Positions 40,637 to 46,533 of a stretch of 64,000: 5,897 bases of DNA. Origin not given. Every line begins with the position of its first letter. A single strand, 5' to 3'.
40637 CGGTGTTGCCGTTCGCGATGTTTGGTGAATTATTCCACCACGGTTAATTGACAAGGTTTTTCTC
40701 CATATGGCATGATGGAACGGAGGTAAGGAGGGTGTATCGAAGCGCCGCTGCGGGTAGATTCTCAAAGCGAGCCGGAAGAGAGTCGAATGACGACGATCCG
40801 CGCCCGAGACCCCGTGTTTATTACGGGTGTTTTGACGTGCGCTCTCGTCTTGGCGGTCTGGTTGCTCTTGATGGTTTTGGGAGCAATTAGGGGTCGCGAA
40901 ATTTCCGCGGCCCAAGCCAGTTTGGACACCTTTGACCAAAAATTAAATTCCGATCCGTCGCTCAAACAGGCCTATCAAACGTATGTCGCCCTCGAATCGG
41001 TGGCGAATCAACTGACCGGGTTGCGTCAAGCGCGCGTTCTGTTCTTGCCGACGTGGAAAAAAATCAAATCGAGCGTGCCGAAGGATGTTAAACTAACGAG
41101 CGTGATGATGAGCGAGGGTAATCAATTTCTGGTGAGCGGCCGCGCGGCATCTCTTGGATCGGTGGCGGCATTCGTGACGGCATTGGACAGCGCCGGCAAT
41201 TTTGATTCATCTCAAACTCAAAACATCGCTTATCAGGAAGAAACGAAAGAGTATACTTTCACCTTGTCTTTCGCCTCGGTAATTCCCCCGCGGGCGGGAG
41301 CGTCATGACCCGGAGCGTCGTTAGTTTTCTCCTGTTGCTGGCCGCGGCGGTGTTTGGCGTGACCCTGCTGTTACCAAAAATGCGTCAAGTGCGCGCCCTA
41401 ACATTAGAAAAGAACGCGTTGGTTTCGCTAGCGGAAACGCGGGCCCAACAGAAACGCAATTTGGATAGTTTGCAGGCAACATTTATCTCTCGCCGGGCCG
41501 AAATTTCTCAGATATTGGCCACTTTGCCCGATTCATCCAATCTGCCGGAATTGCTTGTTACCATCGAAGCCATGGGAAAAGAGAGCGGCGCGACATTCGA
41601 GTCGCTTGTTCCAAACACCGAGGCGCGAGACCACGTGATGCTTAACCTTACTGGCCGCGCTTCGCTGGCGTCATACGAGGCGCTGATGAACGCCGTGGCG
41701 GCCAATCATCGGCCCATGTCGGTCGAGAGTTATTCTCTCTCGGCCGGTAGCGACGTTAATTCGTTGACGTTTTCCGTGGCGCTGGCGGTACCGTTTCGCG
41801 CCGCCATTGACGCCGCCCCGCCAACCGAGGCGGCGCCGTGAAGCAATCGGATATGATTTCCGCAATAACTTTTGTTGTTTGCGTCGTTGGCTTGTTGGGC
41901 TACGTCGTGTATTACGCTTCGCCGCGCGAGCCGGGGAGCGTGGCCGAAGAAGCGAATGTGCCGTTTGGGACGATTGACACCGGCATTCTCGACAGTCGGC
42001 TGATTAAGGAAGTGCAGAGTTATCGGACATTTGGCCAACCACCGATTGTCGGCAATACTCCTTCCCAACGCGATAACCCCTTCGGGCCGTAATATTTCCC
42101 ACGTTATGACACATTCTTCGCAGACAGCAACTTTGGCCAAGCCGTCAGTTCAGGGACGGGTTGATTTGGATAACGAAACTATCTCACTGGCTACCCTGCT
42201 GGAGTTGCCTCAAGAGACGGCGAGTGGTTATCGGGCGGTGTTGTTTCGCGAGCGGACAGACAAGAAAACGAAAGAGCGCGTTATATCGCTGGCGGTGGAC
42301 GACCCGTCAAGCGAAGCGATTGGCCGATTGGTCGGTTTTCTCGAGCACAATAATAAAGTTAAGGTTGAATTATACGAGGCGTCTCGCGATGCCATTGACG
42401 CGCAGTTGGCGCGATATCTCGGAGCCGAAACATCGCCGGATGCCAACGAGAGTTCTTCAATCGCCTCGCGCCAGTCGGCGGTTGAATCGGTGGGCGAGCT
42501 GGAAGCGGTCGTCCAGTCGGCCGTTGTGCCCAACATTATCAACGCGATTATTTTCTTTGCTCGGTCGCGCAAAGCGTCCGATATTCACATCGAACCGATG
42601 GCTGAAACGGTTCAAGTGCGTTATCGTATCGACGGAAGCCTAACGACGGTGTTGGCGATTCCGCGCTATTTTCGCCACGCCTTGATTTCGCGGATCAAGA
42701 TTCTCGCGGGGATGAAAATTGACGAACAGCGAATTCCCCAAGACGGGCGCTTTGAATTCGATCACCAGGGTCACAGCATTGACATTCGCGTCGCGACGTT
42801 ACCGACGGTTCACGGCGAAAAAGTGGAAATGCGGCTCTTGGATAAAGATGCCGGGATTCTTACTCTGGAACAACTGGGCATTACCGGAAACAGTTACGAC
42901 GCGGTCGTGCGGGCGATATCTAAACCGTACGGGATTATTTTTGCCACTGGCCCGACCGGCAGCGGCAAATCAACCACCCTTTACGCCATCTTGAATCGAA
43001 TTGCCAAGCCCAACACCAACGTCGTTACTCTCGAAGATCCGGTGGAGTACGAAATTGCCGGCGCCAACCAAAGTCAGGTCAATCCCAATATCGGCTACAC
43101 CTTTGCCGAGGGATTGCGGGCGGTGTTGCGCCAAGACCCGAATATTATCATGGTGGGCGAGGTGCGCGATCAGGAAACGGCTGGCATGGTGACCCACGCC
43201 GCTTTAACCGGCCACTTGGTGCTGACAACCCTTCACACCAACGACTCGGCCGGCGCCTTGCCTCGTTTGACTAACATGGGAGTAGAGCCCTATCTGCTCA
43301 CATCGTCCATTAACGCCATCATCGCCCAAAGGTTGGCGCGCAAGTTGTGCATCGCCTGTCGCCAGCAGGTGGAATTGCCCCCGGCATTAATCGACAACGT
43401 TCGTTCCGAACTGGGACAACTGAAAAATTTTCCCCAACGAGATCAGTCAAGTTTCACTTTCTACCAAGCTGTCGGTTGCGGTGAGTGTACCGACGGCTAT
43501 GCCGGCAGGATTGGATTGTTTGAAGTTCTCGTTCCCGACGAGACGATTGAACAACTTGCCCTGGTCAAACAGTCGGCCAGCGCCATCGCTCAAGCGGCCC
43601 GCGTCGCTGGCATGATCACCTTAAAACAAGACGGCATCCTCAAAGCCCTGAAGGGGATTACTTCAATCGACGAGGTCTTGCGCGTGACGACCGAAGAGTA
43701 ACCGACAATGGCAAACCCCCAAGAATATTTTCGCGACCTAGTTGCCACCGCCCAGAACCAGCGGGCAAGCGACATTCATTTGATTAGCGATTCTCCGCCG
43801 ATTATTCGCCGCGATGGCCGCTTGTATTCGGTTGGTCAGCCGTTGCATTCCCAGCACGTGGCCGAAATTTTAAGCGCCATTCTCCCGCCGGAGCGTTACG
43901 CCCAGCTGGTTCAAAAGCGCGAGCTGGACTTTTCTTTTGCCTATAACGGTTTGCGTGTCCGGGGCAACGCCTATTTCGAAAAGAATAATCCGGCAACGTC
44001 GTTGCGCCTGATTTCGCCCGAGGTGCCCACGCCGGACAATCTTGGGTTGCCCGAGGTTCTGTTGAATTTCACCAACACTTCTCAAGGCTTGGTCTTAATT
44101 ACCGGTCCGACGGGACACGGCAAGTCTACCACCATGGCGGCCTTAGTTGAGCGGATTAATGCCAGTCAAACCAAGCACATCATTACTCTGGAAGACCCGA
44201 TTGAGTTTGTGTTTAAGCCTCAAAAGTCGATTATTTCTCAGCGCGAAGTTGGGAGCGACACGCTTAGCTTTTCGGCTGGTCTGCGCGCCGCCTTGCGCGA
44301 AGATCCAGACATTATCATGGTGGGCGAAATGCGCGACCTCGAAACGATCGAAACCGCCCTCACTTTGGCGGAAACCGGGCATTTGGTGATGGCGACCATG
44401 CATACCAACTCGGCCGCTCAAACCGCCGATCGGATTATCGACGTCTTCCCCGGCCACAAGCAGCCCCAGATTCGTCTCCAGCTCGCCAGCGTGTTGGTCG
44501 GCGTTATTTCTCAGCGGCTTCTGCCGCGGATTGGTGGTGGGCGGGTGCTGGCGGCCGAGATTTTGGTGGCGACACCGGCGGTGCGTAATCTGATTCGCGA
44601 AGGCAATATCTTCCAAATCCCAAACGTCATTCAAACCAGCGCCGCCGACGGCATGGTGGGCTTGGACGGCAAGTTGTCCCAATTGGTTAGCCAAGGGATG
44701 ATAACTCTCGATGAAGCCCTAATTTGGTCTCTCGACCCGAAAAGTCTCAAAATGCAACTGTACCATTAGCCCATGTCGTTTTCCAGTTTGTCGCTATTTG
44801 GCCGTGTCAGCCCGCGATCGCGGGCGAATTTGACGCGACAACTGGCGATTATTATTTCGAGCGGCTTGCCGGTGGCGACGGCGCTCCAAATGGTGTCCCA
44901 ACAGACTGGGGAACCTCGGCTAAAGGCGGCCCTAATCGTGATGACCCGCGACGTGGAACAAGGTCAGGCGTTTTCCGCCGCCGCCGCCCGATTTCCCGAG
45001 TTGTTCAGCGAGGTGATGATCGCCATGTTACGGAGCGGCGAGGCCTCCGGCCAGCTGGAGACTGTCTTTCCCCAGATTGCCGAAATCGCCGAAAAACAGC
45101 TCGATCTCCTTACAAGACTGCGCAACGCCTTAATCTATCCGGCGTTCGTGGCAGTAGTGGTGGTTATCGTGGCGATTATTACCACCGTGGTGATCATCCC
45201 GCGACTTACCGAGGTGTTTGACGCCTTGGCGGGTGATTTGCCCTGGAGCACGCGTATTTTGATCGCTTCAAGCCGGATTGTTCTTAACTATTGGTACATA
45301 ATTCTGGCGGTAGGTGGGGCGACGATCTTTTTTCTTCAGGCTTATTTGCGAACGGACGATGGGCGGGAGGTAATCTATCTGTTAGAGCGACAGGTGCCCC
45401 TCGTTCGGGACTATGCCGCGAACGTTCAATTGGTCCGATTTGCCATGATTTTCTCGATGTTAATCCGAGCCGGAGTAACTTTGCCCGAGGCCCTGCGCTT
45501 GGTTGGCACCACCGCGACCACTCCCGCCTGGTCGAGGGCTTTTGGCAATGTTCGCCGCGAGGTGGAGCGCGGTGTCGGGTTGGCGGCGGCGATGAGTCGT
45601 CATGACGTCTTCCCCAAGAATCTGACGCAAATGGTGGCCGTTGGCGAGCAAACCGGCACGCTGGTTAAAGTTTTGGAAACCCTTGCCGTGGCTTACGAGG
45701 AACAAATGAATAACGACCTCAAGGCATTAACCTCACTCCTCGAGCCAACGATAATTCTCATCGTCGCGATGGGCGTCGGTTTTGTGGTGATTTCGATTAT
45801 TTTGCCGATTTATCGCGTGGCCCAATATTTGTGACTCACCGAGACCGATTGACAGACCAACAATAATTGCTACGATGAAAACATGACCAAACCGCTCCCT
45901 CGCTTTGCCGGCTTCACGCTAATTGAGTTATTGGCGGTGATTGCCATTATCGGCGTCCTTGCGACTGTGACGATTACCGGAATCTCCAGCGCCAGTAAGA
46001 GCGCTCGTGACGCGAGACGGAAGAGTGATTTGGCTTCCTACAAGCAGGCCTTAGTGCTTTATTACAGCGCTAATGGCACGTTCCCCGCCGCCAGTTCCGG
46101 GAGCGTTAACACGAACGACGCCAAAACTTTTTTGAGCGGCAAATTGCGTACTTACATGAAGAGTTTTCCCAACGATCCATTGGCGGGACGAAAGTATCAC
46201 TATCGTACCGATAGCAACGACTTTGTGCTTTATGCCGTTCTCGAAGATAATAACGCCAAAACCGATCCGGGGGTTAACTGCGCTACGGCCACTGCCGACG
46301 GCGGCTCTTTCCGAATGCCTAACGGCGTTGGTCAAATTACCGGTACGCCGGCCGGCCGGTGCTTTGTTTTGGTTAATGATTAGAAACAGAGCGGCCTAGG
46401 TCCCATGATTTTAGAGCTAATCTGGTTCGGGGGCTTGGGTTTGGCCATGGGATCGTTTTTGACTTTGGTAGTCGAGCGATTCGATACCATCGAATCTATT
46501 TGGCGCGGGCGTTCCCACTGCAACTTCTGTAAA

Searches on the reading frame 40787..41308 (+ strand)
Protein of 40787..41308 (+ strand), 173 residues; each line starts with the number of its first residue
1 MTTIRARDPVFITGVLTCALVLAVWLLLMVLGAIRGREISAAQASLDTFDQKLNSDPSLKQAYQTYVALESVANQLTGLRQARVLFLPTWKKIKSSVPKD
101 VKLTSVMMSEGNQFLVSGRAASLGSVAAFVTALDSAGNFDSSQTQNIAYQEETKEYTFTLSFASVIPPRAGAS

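Call 19: search_protein_families(library=pfam, proteins=[window:40787-41308:+], max_evalue=0.001)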
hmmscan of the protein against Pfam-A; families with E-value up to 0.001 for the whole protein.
window:40787-41308:+ (173 aa): 1 family
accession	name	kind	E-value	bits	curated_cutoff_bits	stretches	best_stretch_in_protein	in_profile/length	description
PF05137.18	PilN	-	2.7e-08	34.2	22.8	1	92-162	5-76/78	Fimbrial assembly protein (PilN)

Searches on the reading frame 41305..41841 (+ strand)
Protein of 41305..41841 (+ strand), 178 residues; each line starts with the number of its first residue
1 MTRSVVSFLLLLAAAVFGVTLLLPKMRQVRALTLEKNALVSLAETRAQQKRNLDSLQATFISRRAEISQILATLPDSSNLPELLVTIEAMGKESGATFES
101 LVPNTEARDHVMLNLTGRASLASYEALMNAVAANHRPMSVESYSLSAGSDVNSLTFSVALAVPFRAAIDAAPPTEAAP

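Call 31: search_protein_families(library=pfam, proteins=[window:41305-41841:+], max_evalue=0.001)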
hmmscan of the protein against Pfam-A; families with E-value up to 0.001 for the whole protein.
window:41305-41841:+ (178 aa): 1 family
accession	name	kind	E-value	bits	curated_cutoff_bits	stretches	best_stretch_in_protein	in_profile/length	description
PF04350.18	PilO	-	8.7e-10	39.3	22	1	35-158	7-136/145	Pilus assembly protein, PilO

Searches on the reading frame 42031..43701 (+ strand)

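Call 31: search_protein_families(library=pfam, proteins=[window:42031-43701:+], max_evalue=0.001)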
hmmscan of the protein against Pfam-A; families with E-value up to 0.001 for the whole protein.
window:42031-43701:+ (556 aa): 3 families
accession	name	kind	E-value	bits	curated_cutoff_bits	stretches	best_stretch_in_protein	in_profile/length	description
PF00437.27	T2SSE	-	4.8e-124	414.2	24.9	1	163-551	5-370/370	Type II/IV secretion system protein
PF05157.20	MshEN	-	2.9e-05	24.4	23.1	1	44-134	6-88/90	MshEN domain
PF25199.1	nSTAND_NTPase5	-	6.9e-05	23.1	34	1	284-337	24-79/145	Novel STAND NTPase 5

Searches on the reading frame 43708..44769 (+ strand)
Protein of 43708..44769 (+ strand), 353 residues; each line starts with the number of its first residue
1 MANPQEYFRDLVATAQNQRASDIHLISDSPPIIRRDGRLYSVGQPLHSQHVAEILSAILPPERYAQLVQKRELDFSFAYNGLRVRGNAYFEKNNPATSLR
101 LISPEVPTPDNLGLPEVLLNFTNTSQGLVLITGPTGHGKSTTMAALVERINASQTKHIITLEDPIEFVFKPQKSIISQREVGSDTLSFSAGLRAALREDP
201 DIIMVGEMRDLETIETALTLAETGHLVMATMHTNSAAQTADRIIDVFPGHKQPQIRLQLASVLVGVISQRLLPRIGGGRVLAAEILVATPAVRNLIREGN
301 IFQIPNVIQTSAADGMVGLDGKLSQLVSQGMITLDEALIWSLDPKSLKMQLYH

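Call 31: search_protein_families(library=pfam, proteins=[window:43708-44769:+], max_evalue=0.001)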
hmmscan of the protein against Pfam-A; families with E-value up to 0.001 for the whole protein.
window:43708-44769:+ (353 aa): 6 families
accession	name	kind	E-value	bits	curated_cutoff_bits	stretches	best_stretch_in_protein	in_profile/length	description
PF00437.27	T2SSE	-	9.1e-45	153.3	24.9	1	73-274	83-280/370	Type II/IV secretion system protein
PF25199.1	nSTAND_NTPase5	-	0.00022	21.5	34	1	123-177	38-92/145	Novel STAND NTPase 5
PF13476.12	AAA_23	-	0.00047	21.3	27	1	119-146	15-39/201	AAA domain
PF13191.12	AAA_16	-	0.0006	20.8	32.6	0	125-159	22-54/167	AAA ATPase domain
PF13401.12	AAA_22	-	0.00069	20.4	27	0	125-155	4-33/130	AAA domain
PF01935.23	DUF87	-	0.00094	19.8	23.2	0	129-159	26-56/220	Helicase HerA, central domain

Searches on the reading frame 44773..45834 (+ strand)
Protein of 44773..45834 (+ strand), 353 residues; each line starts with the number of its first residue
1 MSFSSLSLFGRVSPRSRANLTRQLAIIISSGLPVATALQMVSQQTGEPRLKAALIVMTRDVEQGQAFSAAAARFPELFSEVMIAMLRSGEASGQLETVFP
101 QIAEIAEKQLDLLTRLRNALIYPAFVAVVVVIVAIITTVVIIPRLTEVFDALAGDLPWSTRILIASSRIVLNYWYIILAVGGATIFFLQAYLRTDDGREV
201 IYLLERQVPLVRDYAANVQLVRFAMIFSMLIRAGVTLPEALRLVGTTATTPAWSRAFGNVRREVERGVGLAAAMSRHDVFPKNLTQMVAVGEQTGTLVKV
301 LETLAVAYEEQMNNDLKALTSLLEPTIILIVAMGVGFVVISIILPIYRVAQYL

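Call 31: search_protein_families(library=pfam, proteins=[window:44773-45834:+], max_evalue=0.001)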
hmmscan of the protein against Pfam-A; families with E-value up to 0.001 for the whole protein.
window:44773-45834:+ (353 aa): 1 family
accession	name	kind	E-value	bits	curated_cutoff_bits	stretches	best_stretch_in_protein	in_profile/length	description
PF00482.28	T2SSF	-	2.8e-57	192.5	25.2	2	223-345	1-125/125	Type II secretion system (T2SS), protein F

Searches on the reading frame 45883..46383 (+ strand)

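Call 31: search_protein_families(library=pfam, proteins=[window:45883-46383:+], max_evalue=0.001)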
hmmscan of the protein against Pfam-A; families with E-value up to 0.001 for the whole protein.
window:45883-46383:+ (166 aa): 3 families
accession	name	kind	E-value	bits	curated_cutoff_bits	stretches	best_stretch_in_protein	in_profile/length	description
PF07963.17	N_methyl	-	7.2e-07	29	21.2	1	7-30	3-26/27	Prokaryotic N-terminal methylation motif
PF08334.16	T2SSG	-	8.6e-05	23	21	1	37-124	5-95/108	Type II secretion system (T2SS), protein G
PF22434.1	PilW_C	-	0.00045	20.5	27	1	41-117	5-73/128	PilW, C-terminal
